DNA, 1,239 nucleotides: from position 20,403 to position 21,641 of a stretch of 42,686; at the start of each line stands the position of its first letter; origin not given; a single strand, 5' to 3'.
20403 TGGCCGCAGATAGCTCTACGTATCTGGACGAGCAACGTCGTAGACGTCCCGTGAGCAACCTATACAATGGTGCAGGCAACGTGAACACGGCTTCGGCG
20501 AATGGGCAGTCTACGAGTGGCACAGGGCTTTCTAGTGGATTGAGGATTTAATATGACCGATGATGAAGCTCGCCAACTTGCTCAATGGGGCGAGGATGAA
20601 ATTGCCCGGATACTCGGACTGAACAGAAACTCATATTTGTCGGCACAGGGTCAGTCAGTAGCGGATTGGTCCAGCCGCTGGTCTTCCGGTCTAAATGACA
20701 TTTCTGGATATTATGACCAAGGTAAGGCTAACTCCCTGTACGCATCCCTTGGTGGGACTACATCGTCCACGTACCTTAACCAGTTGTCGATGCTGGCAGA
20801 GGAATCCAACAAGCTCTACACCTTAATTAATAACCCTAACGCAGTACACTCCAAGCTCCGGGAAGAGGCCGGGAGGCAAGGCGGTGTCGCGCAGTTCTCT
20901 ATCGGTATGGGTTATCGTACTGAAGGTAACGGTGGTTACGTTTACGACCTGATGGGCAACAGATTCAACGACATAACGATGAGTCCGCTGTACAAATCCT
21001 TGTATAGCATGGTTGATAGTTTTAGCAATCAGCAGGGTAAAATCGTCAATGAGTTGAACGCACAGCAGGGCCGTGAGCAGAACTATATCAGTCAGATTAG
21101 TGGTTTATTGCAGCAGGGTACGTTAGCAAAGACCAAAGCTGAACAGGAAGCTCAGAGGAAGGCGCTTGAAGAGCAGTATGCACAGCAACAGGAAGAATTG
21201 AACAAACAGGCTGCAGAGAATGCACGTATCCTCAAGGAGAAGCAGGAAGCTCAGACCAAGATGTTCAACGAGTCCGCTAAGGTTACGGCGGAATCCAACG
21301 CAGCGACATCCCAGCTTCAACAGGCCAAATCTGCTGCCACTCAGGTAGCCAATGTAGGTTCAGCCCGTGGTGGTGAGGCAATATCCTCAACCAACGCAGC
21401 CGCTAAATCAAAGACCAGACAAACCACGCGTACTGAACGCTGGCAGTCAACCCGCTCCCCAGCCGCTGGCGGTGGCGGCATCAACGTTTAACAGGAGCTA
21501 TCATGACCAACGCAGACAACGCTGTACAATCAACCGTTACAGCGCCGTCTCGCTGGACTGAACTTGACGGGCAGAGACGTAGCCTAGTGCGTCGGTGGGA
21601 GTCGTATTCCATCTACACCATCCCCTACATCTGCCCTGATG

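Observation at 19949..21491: Two adjacent Gln/Ala/Glu-rich coiled-coil proteins at the head of the structural module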

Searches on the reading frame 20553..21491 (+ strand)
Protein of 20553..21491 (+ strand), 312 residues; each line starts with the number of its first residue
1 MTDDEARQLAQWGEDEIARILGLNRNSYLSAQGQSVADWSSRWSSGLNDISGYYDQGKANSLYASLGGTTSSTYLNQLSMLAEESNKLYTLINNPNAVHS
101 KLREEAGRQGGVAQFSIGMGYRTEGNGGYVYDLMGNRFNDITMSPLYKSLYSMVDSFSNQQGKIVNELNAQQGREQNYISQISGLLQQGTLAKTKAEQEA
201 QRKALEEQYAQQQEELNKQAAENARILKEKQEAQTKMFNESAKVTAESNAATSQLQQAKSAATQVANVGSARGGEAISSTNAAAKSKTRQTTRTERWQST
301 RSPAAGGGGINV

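Call 4: search_protein_families(library=pfam, proteins=[window:20553-21491:+], max_evalue=1)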
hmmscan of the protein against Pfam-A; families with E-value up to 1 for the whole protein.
window:20553-21491:+ (312 aa): 5 families
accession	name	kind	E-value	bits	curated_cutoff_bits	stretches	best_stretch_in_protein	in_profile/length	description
PF03153.18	TFIIA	-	0.22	11.9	36.2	1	161-287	146-299/415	Transcription factor IIA, alpha/beta subunit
PF07544.18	Med9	-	0.24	11.9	26.9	1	147-218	7-75/80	RNA polymerase II transcription mediator complex subunit 9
PF13299.11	CPSF100_C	-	0.28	11.8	24.1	1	163-270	6-101/163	Cleavage and polyadenylation factor 2 C-terminal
PF05141.17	DIT1_PvcA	-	0.31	10.9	26.4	1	165-264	88-195/273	Pyoverdine/dityrosine biosynthesis protein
PF04803.17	Cor1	-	0.54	11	32.1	1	197-260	31-95/132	Cor1/Xlr/Xmr conserved region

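Call 5: search_protein_families(library=phrogs, proteins=[window:20553-21491:+], max_evalue=0.01)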
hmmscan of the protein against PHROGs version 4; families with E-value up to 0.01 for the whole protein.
window:20553-21491:+ (312 aa): 0 families

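Call 10: search_dna_similar(query=window:20553-21491:+, collection=phages, mode=protein, max_rows=40, max_evalue=0.001)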
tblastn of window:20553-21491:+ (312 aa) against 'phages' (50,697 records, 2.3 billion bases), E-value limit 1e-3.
Records with a match: 2; places in all: 2; records where one place covers at least 80% of the query: 2.
Best place of each record, by identity: 90-95% 2.
By first word of the organism name: Escherichia 2.
By host as written in the record: Escherichia sp. 2.
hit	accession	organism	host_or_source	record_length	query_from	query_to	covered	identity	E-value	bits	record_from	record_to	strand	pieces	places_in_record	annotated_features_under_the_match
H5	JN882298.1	Escherichia phage phiKT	Escherichia sp.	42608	1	312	100%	94.9%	0e+0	571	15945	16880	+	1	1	promoter | minus_10_signal | minus_35_signal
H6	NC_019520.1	Escherichia phage phiKT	Escherichia sp.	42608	1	312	100%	94.9%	0e+0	571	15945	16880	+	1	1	promoter | minus_10_signal | minus_35_signal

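Call 13: find_homologous_proteins(query=window:20553-21491:+, max_evalue=0.001)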
Query window:20553-21491:+ (312 aa): 13 proteins with E <= 0.001 among 2321 candidates.
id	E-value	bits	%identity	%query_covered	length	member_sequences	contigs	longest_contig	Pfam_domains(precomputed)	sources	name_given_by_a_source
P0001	3.6e-176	603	92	100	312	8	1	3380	-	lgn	-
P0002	1.4e-137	476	77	96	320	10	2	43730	-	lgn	-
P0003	1.5e-108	381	67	96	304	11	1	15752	-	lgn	-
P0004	4.0e-108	380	66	96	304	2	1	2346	-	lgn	-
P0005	4.6e-97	343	61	95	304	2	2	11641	-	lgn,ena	-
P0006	2.2e-93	331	59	95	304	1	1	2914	-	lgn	-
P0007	1.9e-72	263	47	100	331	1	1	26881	-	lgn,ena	-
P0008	8.6e-68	247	47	99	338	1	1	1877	-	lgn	-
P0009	3.1e-66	242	45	94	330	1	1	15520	-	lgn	-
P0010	3.0e-65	239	46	96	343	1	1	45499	-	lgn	-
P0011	7.8e-63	231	45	96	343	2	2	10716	-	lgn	-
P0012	1.5e-58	217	43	96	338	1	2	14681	-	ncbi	-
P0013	5.0e-49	186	39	96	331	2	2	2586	-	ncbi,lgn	-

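Call 17: find_encoding_contigs(protein=P0010, flank=10000, max_places=2)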
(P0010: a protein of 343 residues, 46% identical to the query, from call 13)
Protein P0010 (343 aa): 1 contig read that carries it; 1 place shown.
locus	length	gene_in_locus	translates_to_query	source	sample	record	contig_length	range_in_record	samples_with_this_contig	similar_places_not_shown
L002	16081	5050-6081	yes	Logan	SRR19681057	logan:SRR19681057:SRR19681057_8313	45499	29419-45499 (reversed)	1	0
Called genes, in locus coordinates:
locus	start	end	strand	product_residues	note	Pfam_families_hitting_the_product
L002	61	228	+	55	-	-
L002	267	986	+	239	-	-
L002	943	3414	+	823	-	PF14700:RPOL_N, PF00940:RNA_pol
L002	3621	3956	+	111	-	-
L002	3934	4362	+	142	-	-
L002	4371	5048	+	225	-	-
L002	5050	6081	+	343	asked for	-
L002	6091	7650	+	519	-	PF12236:Head-tail_con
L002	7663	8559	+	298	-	-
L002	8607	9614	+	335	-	PF25209:Phage_capsid_4 (weak), PF21703:Gp10A-like (weak)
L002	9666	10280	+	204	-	PF17212:Tube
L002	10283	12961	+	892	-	PF25675:Phage_nozzle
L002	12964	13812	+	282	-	-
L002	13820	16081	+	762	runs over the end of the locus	-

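Call 18: find_encoding_contigs(protein=P0012, flank=6000, max_places=2)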
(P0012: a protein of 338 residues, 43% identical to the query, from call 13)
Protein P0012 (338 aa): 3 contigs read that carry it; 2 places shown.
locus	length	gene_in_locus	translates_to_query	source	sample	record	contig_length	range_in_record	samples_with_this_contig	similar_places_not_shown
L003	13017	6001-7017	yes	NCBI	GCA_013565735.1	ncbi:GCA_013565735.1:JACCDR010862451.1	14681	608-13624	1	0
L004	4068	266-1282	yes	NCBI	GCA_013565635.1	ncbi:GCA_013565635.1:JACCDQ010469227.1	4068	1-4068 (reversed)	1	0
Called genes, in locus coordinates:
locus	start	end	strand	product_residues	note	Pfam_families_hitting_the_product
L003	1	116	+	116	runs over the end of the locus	-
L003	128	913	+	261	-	PF13482:RNase_H_2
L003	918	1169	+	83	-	-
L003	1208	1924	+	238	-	PF21448:DNMK (faint)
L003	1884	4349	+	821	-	PF14700:RPOL_N, PF00940:RNA_pol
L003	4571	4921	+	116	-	-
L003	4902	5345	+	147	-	-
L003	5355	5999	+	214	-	-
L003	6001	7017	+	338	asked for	-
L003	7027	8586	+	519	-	PF12236:Head-tail_con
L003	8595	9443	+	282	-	-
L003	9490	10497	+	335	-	PF25209:Phage_capsid_4 (weak), PF21703:Gp10A-like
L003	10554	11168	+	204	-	PF17212:Tube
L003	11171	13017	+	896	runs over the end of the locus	PF25675:Phage_nozzle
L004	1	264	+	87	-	?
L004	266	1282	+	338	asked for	-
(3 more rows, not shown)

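Call 19: find_encoding_contigs(protein=P0007, flank=6000, max_places=1)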
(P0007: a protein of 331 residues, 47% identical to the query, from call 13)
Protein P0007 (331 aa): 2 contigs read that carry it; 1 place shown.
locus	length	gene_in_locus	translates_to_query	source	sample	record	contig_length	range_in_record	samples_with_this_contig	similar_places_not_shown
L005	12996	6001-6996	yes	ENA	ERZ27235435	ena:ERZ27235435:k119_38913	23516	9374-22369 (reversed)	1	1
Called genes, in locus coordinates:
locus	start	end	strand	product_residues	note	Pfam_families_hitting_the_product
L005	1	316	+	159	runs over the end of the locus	PF02945:Endonuclease_7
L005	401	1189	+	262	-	PF13482:RNase_H_2 (weak)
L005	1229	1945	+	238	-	PF21448:DNMK (faint)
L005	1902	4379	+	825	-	PF14700:RPOL_N (weak), PF00940:RNA_pol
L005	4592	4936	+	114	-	-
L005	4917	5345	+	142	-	-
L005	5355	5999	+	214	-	-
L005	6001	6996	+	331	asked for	-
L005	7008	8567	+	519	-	PF12236:Head-tail_con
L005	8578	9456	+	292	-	-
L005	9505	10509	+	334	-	PF25209:Phage_capsid_4 (weak)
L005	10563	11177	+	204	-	PF17212:Tube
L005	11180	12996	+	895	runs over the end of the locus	PF25675:Phage_nozzle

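Call 20: find_encoding_contigs(protein=P0009, flank=6000, max_places=1)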
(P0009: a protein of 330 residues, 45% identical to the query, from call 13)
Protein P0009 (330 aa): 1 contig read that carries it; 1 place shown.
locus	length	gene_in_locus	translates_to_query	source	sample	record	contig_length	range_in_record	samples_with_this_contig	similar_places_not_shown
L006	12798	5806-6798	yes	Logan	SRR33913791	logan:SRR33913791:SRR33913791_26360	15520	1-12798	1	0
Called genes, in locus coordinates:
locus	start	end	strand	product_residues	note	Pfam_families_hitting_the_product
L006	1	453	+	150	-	?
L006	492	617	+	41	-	-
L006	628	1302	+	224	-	PF21448:DNMK (weak)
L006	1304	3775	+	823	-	PF14700:RPOL_N, PF00940:RNA_pol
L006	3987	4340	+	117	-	-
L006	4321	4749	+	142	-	-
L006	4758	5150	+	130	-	PF13392:HNH_3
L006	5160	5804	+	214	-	-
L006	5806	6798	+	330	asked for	-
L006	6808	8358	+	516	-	PF12236:Head-tail_con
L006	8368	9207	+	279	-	-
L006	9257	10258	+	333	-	PF21703:Gp10A-like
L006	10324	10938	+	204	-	PF17212:Tube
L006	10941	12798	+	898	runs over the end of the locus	PF25675:Phage_nozzle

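Call 21: find_encoding_contigs(protein=P0013, flank=6000, max_places=2)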
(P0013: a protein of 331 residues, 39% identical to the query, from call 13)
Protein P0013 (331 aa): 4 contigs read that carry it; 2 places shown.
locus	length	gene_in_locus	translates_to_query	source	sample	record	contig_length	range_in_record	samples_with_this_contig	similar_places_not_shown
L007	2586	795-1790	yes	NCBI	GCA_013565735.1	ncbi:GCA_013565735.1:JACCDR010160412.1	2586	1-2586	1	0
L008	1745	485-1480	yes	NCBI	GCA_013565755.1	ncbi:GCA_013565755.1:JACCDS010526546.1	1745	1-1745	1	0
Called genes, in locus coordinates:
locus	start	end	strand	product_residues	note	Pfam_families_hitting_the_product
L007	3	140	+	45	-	?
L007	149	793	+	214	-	-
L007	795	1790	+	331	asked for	-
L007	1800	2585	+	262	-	?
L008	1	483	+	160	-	?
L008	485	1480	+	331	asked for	-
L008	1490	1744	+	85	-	?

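Call 40: search_protein_families(library=phrogs, proteins=[window:20553-21488:+], max_evalue=10)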
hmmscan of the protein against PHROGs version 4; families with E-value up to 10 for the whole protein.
window:20553-21488:+ (312 aa): 2 families
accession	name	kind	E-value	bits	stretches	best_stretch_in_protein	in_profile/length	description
phrog_18347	-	unknown function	1.6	8.8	1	193-276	292-372/397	-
phrog_4780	-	unknown function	6.7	7.2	1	162-264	100-200/275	-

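Call 43: search_protein_representatives(alignment_id=A1)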
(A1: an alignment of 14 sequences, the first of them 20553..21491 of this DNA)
Query: 14 sequences, 333 profile positions. Proteins with E-value up to 0.001 (for the whole library): 4; up to 1e-10: 4; up to 1e-30: 4. The best 4 are listed.
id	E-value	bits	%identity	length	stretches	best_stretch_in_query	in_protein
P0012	2.0e-138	477.8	-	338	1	2-333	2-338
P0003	2.4e-133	461.1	-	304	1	1-333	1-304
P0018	1.5e-76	274.4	-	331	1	2-333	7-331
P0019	1.0e-53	199.3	-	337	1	11-333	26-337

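Call 65: predict_structure(alignment_id=A3)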
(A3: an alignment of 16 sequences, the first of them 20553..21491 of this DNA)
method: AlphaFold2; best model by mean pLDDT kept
length: 312 residues; sequences in the alignment: 16
mean_pLDDT: 80.0   pTM: 0.57
mean pLDDT of the five models: 80.0, 78.7, 77.6, 74.1, 73.9
residues with pLDDT >= 90: 161; 70-90: 80; 50-70: 19; < 50: 52
segments of 3 or more residues with pLDDT < 50: 262-312
pLDDT, mean of each block of 10 residues (from residue 1): 56 82 90 94 93 95 96 96 94 92 92 86 88 89 87 90 96 97 96 95 92 89 87 81 76 65 42 35 36 40 41 36
secondary structure, 60 per line:
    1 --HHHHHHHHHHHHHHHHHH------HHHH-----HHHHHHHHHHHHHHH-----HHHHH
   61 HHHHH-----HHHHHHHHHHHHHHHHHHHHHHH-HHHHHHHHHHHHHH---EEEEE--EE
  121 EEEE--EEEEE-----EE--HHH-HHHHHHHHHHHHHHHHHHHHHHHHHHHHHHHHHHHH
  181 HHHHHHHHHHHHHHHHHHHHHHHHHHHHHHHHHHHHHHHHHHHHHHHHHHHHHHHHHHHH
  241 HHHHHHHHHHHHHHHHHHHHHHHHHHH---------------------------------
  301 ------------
elements in order: H3-20 H27-30 H36-50 H56-65 H71-93 H95-108 E112-116 E119-124 E127-131 H145-267

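Call 70: fold_search(model_id=the predicted structure, library=pdb)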
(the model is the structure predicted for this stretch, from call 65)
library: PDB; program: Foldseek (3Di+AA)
matches with E <= 10: 391; with E <= 0.001: 0
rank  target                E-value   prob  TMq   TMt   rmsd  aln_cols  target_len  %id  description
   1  4pho_C                1.3e-01  0.21  0.18  0.19  15.5       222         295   11  ClyA CC6/264 ox (2-303) (released 2014-09-24)
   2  1qoy                  1.3e-01  0.18  0.17  0.17  15.6       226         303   11  E.coli Hemolysin E (HlyE, ClyA, SheA) (released 2000-01-23)
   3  4k1p_D                1.7e-01  0.06  0.10  0.09  27.5       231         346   16  Structure of the NheA component of the Nhe toxin from Bacillus cereus (released 2013-09-18)
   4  4pho_B                2.1e-01  0.25  0.22  0.23  12.8       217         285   12  ClyA CC6/264 ox (2-303) (released 2014-09-24)
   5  4phq_A                2.1e-01  0.21  0.21  0.22  26.0       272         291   10  ClyA CC6/264 ox (6-303) (released 2014-09-24)
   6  4pho_A                2.3e-01  0.20  0.21  0.22  13.1       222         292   14  ClyA CC6/264 ox (2-303) (released 2014-09-24)
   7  6h2e_Q                2.5e-01  0.12  0.13  0.16  30.7       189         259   12  Structure of the soluble AhlC of the tripartite alpha-pore forming toxin, AHL, from Aeromonas hydrophila. (released 2019-07-10)
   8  4phq_D                3.6e-01  0.15  0.20  0.22  13.2       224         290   12  ClyA CC6/264 ox (6-303) (released 2014-09-24)
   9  4phq_B                3.8e-01  0.15  0.18  0.20  15.1       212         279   13  ClyA CC6/264 ox (6-303) (released 2014-09-24)
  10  4phq_C                3.8e-01  0.11  0.16  0.17  15.7       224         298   11  ClyA CC6/264 ox (6-303) (released 2014-09-24)
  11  4k1p_A                4.0e-01  0.04  0.10  0.09  27.8       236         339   14  Structure of the NheA component of the Nhe toxin from Bacillus cereus (released 2013-09-18)
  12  2zqm                  4.2e-01  0.35  0.19  0.43   9.8       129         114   10  Crystal structure of the prefoldin beta subunit from Thermococcus strain KS-1 (released 2008-08-26)
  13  7uzj_H                4.8e-01  0.25  0.24  0.33  14.3       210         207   10  Rat Kidney V1 complex with SidK and NCOA7B, State 1 (released 2023-11-22)
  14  8cvi_D                5.4e-01  0.04  0.11  0.12  35.8       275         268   14  Cryo-EM structure of the supercoiled EPEC H6 flagellar filament core Curly I waveform (released 2022-09-07)
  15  6mrt_A                5.7e-01  0.11  0.18  0.19  30.4       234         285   15  12-meric ClyA pore complex (released 2019-05-15)
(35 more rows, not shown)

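Call 74: search_solved_structures(query=A3, max_evalue=10)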
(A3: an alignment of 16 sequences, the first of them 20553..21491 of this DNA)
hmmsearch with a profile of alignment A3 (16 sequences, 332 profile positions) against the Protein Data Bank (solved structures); distinct sequences matched with E-value up to 10: 10.
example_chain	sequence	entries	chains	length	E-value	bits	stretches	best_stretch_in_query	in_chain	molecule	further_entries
4ztx_A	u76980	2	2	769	0.47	13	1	182-257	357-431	Cobalamin-Independent Methionine synthase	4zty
6emw_D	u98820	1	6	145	0.5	12.9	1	204-257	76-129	ATP-dependent Clp protease ATP-binding subunit ClpC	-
3o21_A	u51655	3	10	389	0.7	12.4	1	38-70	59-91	Glutamate receptor 3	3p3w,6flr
5fwy_B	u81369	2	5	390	0.7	12.4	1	38-70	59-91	GLUTAMATE RECEPTOR 3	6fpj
9z3w_D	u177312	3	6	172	1.2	11.6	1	36-125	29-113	Myosin regulatory light chain 12B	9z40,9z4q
9z3z_D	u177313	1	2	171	1.2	11.6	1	36-125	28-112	Myosin regulatory light chain 12B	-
9ugr_A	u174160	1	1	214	1.3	11.5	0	150-237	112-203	Syn-F4-Link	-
1w9r_A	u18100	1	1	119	2.4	10.7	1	231-324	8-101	CHOLINE BINDING PROTEIN A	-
6emw_C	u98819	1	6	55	4.7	9.7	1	204-249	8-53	Class III stress response-related ATPase, AAA+ superfamily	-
6em8_A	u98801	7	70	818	7.1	9.1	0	204-257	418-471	ATP-dependent Clp protease ATP-binding subunit ClpC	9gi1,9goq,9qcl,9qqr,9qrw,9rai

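Call 82: fold_search(model_id=the predicted structure, library=viral)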
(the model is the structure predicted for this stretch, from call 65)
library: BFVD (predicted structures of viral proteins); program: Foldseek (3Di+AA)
matches with E <= 10: 466; with E <= 0.001: 1
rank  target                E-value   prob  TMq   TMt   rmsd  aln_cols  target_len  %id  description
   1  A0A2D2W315            1.9e-46  1.00  0.85  0.85   4.6       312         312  100  Uncharacterized protein [Escherichia phage PGT2]
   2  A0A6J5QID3            2.5e-02  0.77  0.27  0.15  21.6       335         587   14  Uncharacterized protein [uncultured Caudovirales phage]
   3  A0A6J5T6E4            3.9e-02  0.80  0.27  0.23  43.2       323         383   13  Uncharacterized protein [uncultured Caudovirales phage]
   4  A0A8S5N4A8            4.2e-02  0.63  0.23  0.23  30.7       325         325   14  Uncharacterized protein [Myoviridae sp. ct96L1]
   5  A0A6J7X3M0            4.4e-02  0.23  0.16  0.06  35.1       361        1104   11  Uncharacterized protein [uncultured Caudovirales phage]
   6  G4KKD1                5.6e-02  0.15  0.13  0.10  39.4       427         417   13  (no name in the UniProt tables at hand)
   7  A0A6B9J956            7.5e-02  0.57  0.26  0.25  15.7       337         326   11  TelA-like protein [Vibrio phage vB_VchM_Kuja]
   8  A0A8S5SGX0            9.0e-02  0.84  0.34  0.12  28.9       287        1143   16  Minor tail protein [Siphoviridae sp. ctBCr48]
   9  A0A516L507            1.1e-01  0.51  0.26  0.24  41.7       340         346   18  (no name in the UniProt tables at hand)
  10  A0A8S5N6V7            1.4e-01  0.21  0.18  0.12  27.3       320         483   15  Uncharacterized protein [Myoviridae sp. ctiBE32]
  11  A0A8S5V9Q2            1.6e-01  0.21  0.16  0.20  31.6       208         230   15  Uncharacterized protein [Siphoviridae sp. ct6rT12]
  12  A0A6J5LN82            1.7e-01  0.08  0.12  0.11  54.7       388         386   13  Uncharacterized protein (Fragment) [uncultured Caudovirales phage]
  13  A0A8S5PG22            1.8e-01  0.09  0.12  0.05  47.5       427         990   14  Minor tail protein [Siphoviridae sp. ctsxw88]
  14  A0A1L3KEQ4            1.9e-01  0.69  0.29  0.16  16.8       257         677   10  (no name in the UniProt tables at hand)
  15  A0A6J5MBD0            2.1e-01  0.44  0.24  0.11  26.2       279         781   13  Uncharacterized protein [uncultured Caudovirales phage]
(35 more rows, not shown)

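Call 87: find_encoding_contigs(protein=P0018, flank=4000, max_places=1)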
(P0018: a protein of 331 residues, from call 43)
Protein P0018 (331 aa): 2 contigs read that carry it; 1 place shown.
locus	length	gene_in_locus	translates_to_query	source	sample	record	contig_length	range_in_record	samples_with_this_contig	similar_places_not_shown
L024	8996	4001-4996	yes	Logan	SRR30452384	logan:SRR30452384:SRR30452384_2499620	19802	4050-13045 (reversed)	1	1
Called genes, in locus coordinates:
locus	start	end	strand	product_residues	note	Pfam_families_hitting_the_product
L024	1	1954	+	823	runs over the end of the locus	PF14700:RPOL_N, PF00940:RNA_pol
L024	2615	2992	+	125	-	-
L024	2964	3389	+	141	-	-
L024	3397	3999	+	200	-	-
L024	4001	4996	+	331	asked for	-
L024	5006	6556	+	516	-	PF12236:Head-tail_con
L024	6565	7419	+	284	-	-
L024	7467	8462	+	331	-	PF25209:Phage_capsid_4 (weak), PF21703:Gp10A-like (weak)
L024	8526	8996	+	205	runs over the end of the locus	PF17212:Tube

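Call 88: find_encoding_contigs(protein=P0019, flank=4000, max_places=1)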
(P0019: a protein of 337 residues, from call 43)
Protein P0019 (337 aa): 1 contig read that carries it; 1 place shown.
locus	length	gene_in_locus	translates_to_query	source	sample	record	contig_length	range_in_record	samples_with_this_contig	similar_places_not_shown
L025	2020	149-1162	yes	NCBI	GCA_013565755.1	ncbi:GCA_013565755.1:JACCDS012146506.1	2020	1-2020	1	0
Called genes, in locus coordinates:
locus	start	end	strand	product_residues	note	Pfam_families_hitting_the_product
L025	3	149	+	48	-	?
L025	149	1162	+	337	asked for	-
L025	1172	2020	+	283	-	?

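Call 89: find_encoding_contigs(protein=P0011, flank=4000, max_places=1)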
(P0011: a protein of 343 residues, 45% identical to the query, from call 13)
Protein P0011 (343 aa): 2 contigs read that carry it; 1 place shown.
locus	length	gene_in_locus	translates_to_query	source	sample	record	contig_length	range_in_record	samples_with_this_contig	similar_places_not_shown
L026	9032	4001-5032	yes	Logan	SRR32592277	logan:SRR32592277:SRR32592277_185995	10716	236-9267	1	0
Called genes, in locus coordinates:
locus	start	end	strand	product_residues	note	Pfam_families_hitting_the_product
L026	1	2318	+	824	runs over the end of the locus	PF14700:RPOL_N, PF00940:RNA_pol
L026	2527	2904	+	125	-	-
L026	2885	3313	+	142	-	-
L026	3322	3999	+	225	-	-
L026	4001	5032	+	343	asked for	-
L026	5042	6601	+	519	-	PF12236:Head-tail_con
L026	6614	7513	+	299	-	-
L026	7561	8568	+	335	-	PF25209:Phage_capsid_4 (weak), PF21703:Gp10A-like (weak)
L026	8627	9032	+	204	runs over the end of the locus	PF17212:Tube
